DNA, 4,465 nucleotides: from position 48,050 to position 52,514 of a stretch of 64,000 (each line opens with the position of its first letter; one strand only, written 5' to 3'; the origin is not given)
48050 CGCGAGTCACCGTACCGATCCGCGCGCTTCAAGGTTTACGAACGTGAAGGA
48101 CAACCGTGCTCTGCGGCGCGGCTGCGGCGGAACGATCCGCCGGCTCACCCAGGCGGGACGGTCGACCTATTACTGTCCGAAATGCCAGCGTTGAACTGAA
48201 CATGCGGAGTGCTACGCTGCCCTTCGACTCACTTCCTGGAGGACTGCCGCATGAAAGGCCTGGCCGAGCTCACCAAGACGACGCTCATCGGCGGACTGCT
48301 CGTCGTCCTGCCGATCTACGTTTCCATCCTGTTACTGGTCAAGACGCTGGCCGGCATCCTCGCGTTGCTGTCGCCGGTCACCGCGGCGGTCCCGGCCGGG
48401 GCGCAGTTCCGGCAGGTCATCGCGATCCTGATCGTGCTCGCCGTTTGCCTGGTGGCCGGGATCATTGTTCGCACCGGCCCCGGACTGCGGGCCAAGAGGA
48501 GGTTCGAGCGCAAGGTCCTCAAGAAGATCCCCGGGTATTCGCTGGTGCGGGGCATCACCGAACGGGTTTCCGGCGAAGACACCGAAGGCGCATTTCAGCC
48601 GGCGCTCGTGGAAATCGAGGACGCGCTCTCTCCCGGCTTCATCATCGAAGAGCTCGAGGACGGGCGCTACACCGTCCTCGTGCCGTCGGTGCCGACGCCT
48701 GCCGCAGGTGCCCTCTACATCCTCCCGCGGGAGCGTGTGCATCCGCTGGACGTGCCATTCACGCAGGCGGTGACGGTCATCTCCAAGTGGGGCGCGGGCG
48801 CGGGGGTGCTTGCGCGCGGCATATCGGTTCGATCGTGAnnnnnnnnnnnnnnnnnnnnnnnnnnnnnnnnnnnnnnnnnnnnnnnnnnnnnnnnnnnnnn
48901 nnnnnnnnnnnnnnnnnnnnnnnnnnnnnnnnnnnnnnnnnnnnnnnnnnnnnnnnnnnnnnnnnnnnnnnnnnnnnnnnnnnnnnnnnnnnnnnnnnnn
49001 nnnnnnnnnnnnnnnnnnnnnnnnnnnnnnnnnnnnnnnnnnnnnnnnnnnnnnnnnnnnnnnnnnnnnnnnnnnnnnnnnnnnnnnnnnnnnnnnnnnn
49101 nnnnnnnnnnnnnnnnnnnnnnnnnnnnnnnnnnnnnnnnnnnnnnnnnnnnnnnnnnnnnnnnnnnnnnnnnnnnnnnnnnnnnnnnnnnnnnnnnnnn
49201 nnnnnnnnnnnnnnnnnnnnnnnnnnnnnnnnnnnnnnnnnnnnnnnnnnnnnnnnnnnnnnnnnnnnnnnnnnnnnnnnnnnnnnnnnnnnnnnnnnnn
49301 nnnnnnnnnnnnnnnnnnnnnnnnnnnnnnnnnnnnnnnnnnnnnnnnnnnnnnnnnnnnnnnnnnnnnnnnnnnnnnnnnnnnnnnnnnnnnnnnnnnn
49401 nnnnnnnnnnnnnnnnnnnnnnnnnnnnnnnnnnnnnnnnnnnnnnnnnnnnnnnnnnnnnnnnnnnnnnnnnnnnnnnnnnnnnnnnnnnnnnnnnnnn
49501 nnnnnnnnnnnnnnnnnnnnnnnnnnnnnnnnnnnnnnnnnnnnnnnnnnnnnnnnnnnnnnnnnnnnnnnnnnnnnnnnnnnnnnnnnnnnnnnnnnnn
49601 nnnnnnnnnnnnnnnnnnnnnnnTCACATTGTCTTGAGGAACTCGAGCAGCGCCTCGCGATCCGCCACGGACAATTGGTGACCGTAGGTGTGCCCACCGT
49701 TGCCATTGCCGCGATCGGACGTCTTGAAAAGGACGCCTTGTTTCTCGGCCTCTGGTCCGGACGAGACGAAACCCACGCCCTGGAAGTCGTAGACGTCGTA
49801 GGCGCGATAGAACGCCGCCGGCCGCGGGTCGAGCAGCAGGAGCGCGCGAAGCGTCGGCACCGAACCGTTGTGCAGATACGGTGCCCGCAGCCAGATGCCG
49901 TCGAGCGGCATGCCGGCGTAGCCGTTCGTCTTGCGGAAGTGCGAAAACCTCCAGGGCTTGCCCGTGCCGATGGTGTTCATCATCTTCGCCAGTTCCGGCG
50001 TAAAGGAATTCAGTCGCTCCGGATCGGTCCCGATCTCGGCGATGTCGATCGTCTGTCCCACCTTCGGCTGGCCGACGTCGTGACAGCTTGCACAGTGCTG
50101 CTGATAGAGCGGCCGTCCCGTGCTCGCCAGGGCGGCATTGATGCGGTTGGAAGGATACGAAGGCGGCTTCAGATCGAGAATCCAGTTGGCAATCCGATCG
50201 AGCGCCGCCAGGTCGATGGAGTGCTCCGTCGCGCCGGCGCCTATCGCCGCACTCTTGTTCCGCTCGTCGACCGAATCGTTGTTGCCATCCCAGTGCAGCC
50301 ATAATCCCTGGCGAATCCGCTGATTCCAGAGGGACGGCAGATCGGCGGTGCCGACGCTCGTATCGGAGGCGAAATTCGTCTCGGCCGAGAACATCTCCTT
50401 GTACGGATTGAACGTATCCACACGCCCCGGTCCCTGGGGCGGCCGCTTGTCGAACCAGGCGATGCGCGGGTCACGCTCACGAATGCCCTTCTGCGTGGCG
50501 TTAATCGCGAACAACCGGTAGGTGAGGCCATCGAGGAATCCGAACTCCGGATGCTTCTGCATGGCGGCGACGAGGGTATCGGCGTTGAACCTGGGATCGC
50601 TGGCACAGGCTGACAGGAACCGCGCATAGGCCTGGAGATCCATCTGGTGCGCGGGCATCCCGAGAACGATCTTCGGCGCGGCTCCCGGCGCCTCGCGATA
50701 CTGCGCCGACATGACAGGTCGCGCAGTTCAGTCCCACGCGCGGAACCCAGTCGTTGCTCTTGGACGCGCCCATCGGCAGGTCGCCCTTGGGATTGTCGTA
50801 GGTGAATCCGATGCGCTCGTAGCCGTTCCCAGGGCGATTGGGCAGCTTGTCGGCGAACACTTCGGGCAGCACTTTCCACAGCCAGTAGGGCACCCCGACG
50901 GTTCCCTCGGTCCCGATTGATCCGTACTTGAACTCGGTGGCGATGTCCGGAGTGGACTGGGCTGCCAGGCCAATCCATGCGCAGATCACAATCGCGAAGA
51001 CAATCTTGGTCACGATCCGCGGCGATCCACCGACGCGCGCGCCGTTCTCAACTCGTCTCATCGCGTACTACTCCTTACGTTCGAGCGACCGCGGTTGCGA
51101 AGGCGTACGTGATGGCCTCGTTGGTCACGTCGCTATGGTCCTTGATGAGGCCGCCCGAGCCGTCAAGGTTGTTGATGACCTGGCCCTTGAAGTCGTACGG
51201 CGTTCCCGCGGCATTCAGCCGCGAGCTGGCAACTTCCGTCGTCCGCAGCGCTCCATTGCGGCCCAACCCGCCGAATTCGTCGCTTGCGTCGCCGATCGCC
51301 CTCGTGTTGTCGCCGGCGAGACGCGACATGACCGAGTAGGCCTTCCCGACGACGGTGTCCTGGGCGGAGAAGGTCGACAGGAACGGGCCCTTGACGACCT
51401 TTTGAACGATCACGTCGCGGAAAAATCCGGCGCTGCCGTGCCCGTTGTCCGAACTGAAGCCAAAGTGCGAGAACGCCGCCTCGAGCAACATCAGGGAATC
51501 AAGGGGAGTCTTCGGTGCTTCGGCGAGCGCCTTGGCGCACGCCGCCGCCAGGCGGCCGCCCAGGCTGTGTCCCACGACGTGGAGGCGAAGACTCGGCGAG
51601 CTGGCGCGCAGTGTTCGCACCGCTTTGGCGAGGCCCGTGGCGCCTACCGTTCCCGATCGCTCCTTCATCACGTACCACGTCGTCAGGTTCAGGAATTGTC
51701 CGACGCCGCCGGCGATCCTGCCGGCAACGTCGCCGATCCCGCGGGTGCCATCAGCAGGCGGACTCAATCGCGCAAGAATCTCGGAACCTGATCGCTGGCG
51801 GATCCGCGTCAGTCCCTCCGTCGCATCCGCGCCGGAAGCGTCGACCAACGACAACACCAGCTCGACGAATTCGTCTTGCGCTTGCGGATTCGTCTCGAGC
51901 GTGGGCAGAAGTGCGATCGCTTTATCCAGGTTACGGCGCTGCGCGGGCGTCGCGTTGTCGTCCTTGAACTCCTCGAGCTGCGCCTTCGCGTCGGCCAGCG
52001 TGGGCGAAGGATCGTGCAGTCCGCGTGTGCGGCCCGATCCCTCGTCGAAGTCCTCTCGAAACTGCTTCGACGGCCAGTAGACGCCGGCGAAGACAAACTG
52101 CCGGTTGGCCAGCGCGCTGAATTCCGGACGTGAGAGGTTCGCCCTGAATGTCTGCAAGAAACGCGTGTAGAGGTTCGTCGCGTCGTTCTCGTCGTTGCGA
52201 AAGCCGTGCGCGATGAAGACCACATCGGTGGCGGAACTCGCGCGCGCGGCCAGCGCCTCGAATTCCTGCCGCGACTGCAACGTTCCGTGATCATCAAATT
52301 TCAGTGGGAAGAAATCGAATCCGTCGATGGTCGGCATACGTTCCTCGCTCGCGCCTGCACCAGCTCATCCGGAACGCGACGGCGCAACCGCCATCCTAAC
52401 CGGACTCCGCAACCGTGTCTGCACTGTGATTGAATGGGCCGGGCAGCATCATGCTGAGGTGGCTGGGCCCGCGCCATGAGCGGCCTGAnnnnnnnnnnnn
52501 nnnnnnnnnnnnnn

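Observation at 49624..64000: Island-level hypothesis: lipid-oxygenation (oxylipin-type) enzymes wrapped around TIR/caspase/gasdermin death modules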

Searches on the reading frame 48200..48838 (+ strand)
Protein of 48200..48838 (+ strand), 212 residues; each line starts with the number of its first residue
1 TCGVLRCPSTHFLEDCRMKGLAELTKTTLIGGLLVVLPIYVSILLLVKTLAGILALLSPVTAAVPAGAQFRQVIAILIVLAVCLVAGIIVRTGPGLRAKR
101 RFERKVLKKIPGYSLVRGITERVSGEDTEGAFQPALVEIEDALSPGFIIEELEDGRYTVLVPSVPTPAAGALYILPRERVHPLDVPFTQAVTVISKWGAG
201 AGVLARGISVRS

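Call 71: search_protein_families(library=pfam, proteins=[window:48200-48838:+], max_evalue=0.001)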
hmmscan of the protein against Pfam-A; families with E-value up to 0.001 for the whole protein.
window:48200-48838:+ (212 aa): 1 family
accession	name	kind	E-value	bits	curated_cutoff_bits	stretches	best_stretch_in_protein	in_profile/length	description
PF04367.18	DUF502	-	9.3e-06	25.9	23.8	1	77-168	1-106/107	Protein of unknown function (DUF502)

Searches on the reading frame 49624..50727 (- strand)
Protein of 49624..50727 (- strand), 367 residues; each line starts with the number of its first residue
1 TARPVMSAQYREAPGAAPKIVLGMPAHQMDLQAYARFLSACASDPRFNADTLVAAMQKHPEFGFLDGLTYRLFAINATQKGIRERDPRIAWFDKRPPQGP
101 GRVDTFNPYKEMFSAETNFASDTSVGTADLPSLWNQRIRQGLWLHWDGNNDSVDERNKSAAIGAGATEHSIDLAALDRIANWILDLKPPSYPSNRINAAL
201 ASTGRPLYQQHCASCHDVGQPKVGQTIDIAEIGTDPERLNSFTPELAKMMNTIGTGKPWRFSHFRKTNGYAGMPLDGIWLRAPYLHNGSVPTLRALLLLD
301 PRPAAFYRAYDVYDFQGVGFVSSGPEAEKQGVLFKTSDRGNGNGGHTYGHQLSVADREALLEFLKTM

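Call 6: search_protein_families(library=pfam, proteins=[window:49624-50727:-], max_evalue=0.01)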
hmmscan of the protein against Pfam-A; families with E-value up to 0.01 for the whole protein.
window:49624-50727:- (367 aa): 3 families
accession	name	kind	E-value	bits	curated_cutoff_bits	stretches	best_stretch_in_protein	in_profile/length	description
PF21419.2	RoxA-like_Cyt-c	-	1.7e-15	56.7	26.7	1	269-306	1-38/39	RoxA-like, cytochrome c-like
PF13442.11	Cytochrome_CBB3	-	8.3e-06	26.5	27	1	201-250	3-48/68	Cytochrome C oxidase, cbb3-type, subunit III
PF00034.26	Cytochrom_C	-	9.3e-06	27.3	21.3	1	203-250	3-34/90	Cytochrome c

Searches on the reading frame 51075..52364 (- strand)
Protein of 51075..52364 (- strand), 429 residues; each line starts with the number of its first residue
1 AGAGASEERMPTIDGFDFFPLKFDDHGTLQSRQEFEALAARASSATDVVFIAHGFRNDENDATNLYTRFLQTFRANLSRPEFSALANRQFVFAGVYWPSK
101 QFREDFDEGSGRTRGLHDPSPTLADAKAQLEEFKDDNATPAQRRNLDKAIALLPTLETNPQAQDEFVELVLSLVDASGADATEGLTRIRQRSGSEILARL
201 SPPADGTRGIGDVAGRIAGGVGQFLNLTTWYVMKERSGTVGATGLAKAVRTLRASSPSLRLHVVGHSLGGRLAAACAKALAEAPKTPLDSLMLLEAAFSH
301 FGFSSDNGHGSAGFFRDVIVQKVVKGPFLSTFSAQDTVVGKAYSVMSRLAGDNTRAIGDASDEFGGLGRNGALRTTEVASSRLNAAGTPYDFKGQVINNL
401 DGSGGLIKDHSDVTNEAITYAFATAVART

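Call 6: search_protein_families(library=pfam, proteins=[window:51075-52364:-], max_evalue=0.01)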
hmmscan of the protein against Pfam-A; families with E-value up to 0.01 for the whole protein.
window:51075-52364:- (429 aa): 6 families
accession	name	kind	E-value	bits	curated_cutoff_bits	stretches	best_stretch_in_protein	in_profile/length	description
PF01764.32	Lipase_3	-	8.9e-05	22.9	22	1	242-286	46-90/140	Lipase (class 3)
PF00561.26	Abhydrolase_1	-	0.0013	18.9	25.8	1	245-299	55-105/245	alpha/beta hydrolase fold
PF06259.18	Abhydrolase_8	-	0.0025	18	20.5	1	229-279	78-129/178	Alpha/beta hydrolase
PF05990.18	DUF900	-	0.0036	17.2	20.5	0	231-282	66-117/232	Alpha/beta hydrolase of unknown function (DUF900)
PF24322.2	Tle3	-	0.004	17.1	27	1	241-299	164-222/321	T6SS Tle3 phospholipase effector domain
PF00975.26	Thioesterase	-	0.0044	17.7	26.4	0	248-297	55-103/226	Thioesterase domain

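Call 79: search_protein_families(library=ncbifam, proteins=[window:51075-52337:-], max_evalue=0.001)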
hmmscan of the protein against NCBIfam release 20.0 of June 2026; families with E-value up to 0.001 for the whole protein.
window:51075-52337:- (420 aa): 0 families
